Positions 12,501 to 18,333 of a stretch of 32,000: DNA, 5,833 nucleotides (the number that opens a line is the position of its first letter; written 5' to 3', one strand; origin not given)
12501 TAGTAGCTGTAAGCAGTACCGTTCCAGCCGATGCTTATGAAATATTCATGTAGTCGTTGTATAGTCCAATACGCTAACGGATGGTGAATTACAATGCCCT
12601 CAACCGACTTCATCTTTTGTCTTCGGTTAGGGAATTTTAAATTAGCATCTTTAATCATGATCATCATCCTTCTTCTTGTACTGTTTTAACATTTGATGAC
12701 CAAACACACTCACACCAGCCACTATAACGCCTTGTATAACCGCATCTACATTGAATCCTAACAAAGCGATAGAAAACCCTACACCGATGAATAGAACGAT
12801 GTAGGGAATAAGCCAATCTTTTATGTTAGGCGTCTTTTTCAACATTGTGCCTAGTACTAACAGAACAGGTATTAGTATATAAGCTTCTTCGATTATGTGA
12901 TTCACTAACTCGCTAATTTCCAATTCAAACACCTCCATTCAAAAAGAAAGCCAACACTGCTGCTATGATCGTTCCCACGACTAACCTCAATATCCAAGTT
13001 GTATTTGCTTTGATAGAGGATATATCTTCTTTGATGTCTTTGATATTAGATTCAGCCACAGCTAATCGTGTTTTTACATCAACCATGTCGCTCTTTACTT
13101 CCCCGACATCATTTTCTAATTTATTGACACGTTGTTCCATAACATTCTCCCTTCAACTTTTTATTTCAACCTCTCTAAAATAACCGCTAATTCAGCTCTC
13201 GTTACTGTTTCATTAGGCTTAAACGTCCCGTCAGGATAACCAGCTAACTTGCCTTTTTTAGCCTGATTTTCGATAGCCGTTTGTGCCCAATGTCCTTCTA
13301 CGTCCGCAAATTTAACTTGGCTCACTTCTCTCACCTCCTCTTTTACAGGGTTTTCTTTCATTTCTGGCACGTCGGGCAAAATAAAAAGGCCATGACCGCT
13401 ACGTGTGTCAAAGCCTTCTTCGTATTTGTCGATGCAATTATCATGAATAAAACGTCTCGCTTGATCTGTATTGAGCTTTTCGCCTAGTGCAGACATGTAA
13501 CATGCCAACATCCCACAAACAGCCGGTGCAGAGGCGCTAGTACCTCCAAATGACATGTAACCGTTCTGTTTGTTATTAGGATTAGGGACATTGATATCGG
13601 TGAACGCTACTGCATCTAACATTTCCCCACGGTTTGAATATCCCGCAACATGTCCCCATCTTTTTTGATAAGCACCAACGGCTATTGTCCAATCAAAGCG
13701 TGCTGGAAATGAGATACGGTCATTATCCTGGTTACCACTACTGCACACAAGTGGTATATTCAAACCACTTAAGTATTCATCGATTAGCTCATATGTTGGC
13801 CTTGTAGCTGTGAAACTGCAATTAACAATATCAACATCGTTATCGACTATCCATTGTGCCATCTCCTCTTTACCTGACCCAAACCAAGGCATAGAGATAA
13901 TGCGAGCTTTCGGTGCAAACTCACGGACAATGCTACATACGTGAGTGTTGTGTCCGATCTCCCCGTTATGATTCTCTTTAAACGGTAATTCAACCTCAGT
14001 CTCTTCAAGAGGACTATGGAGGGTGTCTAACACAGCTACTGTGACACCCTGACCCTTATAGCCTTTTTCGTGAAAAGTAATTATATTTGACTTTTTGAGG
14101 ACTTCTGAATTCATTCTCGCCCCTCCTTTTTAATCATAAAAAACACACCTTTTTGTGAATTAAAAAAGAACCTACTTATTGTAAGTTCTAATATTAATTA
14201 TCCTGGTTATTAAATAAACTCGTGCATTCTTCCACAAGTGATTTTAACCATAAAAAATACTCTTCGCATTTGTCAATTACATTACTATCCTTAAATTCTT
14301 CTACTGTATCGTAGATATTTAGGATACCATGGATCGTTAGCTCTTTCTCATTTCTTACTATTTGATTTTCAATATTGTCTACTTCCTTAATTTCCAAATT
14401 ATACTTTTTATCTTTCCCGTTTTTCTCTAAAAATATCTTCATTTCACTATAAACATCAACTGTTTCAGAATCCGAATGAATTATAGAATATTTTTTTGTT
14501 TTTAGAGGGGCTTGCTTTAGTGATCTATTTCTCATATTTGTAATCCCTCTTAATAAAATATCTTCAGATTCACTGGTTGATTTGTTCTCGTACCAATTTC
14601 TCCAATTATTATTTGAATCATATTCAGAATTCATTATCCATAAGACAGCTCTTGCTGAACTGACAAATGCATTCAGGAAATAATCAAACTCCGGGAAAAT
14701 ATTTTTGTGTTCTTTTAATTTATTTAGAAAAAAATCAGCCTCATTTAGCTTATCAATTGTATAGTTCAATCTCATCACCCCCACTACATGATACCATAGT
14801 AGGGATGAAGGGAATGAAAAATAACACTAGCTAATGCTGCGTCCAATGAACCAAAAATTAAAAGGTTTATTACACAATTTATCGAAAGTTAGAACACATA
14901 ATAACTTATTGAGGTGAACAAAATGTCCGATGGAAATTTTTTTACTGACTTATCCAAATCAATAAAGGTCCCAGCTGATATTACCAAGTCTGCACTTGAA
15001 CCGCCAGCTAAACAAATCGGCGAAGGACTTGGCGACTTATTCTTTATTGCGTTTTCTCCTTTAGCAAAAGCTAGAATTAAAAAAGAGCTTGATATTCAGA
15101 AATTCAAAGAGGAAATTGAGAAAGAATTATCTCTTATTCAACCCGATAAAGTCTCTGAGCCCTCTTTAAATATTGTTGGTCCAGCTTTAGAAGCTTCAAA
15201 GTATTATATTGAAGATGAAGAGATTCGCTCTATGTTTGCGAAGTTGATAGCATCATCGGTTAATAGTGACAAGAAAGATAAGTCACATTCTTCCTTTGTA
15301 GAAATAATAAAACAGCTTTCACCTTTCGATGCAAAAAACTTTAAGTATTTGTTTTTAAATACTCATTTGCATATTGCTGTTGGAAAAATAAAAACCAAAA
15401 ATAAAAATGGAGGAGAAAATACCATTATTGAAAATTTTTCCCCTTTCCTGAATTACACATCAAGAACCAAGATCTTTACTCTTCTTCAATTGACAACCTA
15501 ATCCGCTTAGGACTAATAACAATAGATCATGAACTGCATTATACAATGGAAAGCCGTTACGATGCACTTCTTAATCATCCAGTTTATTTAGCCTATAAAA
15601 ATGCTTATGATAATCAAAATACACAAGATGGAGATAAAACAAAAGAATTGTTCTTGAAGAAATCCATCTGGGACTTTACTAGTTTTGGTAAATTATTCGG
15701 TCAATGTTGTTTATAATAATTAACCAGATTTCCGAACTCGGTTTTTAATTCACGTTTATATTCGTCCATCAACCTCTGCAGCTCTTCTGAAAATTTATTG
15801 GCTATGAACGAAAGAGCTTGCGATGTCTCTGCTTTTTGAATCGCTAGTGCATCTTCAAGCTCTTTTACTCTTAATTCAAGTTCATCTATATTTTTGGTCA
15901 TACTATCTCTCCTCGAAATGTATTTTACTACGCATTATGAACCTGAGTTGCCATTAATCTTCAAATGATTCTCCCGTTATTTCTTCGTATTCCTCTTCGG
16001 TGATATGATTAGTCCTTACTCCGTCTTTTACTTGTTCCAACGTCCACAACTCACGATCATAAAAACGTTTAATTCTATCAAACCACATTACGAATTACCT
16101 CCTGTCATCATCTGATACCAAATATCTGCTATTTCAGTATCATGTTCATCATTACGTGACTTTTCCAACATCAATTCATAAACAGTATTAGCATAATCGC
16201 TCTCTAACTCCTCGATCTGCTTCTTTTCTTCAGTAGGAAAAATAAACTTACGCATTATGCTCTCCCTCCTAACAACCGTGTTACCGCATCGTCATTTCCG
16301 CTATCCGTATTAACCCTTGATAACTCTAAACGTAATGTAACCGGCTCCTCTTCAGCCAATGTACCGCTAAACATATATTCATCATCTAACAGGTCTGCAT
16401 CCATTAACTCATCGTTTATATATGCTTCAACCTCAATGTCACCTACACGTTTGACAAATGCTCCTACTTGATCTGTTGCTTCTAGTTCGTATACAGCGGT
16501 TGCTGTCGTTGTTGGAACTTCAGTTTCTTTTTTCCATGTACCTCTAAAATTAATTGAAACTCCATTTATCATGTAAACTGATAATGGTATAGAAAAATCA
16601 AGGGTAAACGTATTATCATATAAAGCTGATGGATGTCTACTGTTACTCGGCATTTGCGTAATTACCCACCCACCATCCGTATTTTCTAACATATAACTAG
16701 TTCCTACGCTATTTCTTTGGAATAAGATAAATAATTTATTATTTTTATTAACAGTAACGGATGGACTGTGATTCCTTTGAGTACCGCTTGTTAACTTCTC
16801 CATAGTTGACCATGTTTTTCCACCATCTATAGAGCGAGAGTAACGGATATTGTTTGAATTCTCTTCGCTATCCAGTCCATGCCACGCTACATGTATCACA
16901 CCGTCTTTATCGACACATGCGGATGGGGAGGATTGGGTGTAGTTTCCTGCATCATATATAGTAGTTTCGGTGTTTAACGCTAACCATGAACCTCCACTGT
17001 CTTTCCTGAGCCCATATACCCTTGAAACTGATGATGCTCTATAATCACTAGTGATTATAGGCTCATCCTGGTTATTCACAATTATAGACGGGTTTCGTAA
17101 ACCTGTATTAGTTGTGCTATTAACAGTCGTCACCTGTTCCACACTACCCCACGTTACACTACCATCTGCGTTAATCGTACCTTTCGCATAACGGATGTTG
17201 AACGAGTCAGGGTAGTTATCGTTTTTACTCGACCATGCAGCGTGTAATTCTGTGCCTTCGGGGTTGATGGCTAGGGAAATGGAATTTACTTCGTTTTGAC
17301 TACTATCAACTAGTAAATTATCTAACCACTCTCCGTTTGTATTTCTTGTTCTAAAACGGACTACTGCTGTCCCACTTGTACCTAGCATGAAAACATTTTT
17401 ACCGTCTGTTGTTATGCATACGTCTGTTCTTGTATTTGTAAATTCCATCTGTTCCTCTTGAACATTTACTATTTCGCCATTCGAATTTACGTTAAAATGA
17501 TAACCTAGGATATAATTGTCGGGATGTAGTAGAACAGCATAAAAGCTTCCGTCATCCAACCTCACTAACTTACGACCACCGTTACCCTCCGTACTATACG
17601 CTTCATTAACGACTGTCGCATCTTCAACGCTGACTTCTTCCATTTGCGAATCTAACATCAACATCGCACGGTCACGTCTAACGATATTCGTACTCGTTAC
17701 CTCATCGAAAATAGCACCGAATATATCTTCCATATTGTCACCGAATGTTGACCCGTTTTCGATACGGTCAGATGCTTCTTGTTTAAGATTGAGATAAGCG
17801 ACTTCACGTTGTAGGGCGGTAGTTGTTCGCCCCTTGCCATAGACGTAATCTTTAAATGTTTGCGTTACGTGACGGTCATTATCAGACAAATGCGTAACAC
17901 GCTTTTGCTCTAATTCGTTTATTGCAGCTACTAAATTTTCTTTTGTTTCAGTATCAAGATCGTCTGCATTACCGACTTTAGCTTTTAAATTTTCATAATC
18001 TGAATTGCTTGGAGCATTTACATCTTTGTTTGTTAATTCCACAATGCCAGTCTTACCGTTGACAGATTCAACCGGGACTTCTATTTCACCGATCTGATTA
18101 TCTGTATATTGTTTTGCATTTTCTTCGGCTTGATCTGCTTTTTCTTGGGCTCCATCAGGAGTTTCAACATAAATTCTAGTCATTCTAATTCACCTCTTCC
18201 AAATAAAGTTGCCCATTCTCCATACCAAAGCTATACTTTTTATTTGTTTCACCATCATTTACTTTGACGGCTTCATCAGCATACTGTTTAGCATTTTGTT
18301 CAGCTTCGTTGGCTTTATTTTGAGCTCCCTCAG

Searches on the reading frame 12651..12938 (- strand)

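Call 77: search_protein_families(library=pfam, proteins=[window:12651-12938:-], max_evalue=0.001)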
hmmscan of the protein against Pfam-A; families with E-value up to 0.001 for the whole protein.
window:12651-12938:- (95 aa): 1 family
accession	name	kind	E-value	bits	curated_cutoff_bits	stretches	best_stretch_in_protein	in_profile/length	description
PF16079.10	Phage_holin_5_2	-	1.2e-19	70.8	29.2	1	22-87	1-76/76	Phage holin family Hol44, in holin superfamily V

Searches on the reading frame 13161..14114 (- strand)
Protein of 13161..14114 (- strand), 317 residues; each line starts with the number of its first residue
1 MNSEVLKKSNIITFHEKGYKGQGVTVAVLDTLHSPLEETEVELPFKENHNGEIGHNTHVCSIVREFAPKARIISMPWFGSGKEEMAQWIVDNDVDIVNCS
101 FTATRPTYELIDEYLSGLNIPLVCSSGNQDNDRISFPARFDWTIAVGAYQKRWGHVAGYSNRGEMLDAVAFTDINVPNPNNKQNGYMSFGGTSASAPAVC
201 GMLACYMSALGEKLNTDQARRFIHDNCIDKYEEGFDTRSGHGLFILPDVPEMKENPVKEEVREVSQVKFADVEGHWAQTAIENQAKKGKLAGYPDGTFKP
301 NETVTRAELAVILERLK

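Call 16: search_protein_families(library=phrogs, proteins=[window:13161-14114:-], max_evalue=0.001)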
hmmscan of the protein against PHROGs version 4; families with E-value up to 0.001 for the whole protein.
window:13161-14114:- (317 aa): 3 families
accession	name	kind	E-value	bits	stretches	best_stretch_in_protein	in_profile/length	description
phrog_3677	-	other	4.6e-31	108.5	1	14-246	587-848/1125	protease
phrog_1696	-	tail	3.9e-10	38.4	1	263-313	1898-1948/2079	major tail protein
phrog_9158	-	unknown function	1.5e-05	25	1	176-230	465-518/696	-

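Call 77: search_protein_families(library=pfam, proteins=[window:13161-14114:-], max_evalue=0.001)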
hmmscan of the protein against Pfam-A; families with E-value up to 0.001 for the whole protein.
window:13161-14114:- (317 aa): 2 families
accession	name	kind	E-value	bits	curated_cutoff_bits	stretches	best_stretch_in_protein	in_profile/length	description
PF00082.27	Peptidase_S8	-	3.5e-22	79.5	21.8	1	54-242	55-288/288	Subtilase family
PF00395.25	SLH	-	1.4e-12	47.8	20.8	1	268-310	1-44/44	S-layer homology domain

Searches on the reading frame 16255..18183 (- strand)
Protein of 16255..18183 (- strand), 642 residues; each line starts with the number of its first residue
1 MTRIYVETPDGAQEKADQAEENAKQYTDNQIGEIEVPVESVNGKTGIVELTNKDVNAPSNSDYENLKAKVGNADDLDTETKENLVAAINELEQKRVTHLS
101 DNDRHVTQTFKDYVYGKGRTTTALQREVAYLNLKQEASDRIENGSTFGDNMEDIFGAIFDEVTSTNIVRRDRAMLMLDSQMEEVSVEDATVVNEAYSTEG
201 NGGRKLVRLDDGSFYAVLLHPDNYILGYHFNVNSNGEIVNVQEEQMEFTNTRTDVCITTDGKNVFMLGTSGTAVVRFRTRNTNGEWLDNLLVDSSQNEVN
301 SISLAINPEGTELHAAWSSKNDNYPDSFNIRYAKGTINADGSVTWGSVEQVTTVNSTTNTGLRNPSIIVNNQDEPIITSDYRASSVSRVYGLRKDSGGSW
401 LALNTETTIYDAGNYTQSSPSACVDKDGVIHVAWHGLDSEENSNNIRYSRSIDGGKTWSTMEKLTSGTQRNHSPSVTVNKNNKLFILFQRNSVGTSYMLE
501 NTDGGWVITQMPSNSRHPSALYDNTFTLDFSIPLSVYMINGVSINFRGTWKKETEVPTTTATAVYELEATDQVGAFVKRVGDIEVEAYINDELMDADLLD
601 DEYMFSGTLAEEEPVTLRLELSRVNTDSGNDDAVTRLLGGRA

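Call 16: search_protein_families(library=phrogs, proteins=[window:16255-18183:-], max_evalue=0.001)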
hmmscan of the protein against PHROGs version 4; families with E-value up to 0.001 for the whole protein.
window:16255-18183:- (642 aa): 5 families
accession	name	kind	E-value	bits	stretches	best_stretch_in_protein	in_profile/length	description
phrog_21129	-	unknown function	9.3e-30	104.2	1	186-564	117-508/1494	-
phrog_15651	-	tail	1.9e-07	32.9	1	4-50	45-94/96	tail fiber protein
phrog_30220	-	unknown function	3e-06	27.6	1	17-92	40-125/374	-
phrog_33106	-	unknown function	0.00076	20.5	0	598-642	60-105/105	-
phrog_2952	-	tail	0.00093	19.3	0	16-93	153-231/488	minor tail protein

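Call 77: search_protein_families(library=pfam, proteins=[window:16255-18183:-], max_evalue=0.001)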
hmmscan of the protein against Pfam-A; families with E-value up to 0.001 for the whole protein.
window:16255-18183:- (642 aa): 0 families
